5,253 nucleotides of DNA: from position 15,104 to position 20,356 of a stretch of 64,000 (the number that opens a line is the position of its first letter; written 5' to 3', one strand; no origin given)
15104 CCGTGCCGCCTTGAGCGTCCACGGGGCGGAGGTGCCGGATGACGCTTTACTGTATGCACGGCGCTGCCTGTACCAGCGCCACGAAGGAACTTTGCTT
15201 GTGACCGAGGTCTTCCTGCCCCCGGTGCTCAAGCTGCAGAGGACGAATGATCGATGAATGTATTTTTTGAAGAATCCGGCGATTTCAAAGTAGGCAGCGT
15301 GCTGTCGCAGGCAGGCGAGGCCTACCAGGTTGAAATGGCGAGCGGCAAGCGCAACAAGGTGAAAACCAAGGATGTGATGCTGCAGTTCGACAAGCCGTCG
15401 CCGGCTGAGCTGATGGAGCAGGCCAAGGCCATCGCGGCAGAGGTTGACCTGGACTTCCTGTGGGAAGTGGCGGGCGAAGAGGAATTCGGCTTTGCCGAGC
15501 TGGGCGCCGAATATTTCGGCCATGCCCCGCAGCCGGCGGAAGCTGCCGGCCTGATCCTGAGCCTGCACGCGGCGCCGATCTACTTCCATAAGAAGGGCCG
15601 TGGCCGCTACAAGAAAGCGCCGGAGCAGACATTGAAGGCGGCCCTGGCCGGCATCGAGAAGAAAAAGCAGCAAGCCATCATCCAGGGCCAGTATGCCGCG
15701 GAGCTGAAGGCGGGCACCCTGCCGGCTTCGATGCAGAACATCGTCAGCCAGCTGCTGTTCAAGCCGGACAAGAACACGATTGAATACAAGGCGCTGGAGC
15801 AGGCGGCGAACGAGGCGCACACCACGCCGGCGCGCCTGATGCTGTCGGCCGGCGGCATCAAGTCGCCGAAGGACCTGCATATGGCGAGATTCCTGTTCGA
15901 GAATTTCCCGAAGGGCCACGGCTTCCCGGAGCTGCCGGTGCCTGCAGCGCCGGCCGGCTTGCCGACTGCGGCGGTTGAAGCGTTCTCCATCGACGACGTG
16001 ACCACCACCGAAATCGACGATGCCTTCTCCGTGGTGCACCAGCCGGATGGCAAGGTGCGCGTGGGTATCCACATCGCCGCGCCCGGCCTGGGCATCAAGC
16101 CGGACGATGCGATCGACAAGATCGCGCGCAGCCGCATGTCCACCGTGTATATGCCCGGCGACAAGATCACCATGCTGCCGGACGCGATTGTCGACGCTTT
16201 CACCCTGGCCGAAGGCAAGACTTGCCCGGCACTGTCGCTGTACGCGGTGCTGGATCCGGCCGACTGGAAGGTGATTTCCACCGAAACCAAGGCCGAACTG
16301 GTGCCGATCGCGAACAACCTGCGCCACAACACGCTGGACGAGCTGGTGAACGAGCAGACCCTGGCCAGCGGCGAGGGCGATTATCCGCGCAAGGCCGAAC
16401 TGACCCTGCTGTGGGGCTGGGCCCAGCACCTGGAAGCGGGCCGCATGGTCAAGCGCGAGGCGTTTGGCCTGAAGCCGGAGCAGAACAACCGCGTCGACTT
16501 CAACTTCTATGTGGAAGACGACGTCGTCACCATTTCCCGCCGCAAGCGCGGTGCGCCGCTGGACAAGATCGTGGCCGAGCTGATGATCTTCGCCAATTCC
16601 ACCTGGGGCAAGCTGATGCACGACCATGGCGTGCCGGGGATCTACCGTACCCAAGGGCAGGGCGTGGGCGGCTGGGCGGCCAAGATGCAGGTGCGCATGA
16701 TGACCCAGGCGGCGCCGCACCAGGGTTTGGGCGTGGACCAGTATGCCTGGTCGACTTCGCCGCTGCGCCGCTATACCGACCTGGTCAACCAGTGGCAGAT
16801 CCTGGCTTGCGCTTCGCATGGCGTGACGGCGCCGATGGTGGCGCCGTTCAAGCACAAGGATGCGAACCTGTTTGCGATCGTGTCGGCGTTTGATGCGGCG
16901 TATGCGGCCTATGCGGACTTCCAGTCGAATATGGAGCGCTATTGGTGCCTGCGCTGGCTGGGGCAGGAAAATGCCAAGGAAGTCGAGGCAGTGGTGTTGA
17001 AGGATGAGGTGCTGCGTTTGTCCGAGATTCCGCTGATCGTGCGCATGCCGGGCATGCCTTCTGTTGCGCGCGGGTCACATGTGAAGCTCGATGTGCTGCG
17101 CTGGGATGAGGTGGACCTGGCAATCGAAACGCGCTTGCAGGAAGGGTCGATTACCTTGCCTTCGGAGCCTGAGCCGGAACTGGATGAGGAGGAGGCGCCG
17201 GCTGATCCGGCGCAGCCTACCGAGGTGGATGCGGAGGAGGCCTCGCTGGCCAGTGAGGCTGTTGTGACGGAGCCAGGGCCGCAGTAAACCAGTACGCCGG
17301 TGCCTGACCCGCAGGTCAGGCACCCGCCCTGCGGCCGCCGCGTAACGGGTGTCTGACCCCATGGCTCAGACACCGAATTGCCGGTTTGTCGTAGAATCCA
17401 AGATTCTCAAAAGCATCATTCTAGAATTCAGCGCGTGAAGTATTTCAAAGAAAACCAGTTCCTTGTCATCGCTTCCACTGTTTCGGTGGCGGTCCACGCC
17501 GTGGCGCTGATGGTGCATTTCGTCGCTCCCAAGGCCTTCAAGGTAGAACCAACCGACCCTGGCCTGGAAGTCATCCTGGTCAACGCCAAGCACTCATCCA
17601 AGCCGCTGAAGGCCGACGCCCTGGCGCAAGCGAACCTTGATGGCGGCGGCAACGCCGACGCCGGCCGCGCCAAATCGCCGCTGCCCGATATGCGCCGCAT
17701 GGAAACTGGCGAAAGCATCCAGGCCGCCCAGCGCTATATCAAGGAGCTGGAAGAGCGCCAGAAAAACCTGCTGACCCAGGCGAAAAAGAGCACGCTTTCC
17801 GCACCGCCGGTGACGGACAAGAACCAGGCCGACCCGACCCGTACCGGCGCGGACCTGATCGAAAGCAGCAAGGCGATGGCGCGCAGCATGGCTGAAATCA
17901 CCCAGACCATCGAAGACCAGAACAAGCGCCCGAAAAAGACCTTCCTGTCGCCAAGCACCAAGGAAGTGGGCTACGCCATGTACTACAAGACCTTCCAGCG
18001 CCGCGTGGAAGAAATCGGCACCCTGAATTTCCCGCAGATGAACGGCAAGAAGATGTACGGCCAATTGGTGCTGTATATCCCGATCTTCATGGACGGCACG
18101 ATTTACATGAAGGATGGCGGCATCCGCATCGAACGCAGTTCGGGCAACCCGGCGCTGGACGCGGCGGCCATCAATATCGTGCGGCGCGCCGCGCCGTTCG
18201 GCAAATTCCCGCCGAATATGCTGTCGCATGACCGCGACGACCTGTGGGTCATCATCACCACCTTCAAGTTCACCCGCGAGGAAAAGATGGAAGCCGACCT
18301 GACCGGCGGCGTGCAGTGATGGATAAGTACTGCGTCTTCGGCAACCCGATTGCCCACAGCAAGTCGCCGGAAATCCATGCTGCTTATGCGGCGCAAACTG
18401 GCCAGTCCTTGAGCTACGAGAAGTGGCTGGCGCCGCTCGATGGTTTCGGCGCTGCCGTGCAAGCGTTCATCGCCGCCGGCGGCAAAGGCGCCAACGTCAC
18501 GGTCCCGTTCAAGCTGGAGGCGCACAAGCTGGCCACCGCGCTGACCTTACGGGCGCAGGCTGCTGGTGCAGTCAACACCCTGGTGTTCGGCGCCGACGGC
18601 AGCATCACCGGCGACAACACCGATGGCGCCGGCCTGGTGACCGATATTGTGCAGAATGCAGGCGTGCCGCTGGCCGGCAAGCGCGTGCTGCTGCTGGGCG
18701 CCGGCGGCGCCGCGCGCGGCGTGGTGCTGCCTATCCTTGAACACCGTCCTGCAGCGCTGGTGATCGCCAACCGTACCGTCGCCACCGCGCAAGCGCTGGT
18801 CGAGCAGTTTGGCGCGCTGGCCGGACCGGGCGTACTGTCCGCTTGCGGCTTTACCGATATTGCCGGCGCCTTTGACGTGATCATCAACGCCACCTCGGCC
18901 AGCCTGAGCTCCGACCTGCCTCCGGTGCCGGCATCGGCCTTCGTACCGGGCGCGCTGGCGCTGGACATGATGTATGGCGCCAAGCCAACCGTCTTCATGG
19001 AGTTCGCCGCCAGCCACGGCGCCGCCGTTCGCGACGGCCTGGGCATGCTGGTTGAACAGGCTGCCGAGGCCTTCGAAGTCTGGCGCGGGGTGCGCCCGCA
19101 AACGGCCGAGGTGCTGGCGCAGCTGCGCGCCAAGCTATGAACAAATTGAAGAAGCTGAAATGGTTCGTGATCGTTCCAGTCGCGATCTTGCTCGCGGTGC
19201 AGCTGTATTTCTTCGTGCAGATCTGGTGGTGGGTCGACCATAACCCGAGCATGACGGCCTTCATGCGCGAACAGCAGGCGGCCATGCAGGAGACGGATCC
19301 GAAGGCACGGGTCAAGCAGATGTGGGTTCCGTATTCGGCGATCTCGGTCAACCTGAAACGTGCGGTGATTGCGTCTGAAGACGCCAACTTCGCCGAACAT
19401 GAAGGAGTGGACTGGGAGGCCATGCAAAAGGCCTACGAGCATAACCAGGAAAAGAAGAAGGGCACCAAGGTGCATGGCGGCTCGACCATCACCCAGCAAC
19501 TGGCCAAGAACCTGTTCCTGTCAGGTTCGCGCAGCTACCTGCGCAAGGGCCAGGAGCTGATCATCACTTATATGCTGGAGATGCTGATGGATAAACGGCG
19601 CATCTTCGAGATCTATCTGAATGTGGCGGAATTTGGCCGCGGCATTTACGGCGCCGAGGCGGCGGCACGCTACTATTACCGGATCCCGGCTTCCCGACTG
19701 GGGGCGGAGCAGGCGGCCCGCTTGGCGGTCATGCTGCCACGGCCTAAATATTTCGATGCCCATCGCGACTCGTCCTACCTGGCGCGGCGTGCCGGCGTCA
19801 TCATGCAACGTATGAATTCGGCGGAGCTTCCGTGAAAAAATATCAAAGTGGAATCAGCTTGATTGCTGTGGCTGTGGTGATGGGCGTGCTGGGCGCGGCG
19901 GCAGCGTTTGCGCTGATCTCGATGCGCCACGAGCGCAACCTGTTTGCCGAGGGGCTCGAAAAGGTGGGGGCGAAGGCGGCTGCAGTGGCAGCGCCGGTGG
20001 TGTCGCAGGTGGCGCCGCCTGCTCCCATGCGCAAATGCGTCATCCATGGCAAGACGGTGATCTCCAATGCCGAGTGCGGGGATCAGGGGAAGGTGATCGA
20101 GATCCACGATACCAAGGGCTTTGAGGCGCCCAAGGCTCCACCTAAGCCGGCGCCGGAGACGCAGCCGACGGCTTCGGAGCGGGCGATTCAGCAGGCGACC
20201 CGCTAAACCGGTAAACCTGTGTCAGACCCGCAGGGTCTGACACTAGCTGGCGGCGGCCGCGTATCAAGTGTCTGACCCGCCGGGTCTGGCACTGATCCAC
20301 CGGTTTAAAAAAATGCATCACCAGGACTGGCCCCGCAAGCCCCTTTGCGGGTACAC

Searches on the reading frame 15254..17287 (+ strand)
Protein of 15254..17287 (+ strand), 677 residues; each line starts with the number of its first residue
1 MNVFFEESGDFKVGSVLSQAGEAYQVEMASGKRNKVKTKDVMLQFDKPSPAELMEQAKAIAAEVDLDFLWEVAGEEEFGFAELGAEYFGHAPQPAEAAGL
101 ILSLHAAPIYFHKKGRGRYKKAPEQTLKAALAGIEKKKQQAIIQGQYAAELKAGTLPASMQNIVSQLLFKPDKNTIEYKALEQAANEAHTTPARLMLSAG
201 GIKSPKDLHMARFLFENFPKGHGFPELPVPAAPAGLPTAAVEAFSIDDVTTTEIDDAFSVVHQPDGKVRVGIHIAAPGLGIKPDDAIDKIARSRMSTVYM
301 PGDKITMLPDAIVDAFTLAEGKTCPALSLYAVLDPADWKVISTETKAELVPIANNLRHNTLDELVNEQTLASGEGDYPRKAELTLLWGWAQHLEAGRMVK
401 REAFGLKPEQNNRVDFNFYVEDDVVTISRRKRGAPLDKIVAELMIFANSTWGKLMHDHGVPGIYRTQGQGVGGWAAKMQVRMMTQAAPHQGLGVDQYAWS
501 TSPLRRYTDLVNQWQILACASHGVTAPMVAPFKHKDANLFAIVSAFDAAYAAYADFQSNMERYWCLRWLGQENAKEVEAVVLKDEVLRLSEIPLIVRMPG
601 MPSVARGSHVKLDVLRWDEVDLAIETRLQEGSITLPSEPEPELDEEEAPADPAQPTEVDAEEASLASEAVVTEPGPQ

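Call 13: search_protein_families(library=pfam, proteins=[window:15254-17287:+])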
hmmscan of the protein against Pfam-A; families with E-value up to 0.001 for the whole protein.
window:15254-17287:+ (677 aa): 2 families
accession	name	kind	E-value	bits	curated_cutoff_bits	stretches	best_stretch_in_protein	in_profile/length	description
PF00773.25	RNB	-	3.5e-50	171.6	29.3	2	242-469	8-229/326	RNB domain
PF25255.1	wH_RNase_II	-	0.00038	21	27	1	53-120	2-72/78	Ribonuclease II, winged helix domain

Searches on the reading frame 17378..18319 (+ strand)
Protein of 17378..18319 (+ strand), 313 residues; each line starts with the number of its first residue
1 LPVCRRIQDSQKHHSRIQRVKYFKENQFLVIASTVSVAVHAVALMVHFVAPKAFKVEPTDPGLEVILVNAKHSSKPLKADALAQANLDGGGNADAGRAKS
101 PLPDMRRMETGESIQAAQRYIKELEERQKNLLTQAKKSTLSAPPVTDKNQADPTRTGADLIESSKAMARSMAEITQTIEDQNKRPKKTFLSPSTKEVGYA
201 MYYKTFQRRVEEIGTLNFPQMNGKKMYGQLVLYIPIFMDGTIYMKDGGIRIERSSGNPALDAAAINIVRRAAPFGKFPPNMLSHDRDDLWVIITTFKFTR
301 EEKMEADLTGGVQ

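Call 13: search_protein_families(library=pfam, proteins=[window:17378-18319:+])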
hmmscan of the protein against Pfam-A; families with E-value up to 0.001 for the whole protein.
window:17378-18319:+ (313 aa): 2 families
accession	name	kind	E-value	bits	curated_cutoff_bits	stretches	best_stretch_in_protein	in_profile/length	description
PF13103.11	TonB_2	-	8.9e-06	26.2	22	1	201-278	3-72/85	TonB C terminal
PF03544.19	TonB_C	-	0.00082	20.2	24.6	0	248-281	32-64/79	Gram-negative bacterial TonB protein C-terminal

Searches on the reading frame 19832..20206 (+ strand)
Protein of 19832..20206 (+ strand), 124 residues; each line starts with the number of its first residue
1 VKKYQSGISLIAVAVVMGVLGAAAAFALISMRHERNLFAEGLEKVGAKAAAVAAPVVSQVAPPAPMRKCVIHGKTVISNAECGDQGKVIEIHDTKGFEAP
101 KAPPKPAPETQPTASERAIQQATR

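Call 13: search_protein_families(library=pfam, proteins=[window:19832-20206:+])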
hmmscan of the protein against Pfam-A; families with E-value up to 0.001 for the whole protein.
window:19832-20206:+ (124 aa): 0 families

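Call 43: find_encoding_contigs(protein=window:19832-20206:+, flank=10000, max_places=10)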
Protein window:19832-20206:+ (124 aa): no gene with exactly this product is on record in the collection.

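Call 69: search_protein_families(library=pfam, proteins=[window:19832-20206:+], max_evalue=0.1)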
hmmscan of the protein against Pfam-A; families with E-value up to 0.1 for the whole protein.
window:19832-20206:+ (124 aa): 1 family
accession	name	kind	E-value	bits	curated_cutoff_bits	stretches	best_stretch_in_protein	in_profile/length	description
PF07963.17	N_methyl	-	0.017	15.1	21.2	1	3-28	2-27/27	Prokaryotic N-terminal methylation motif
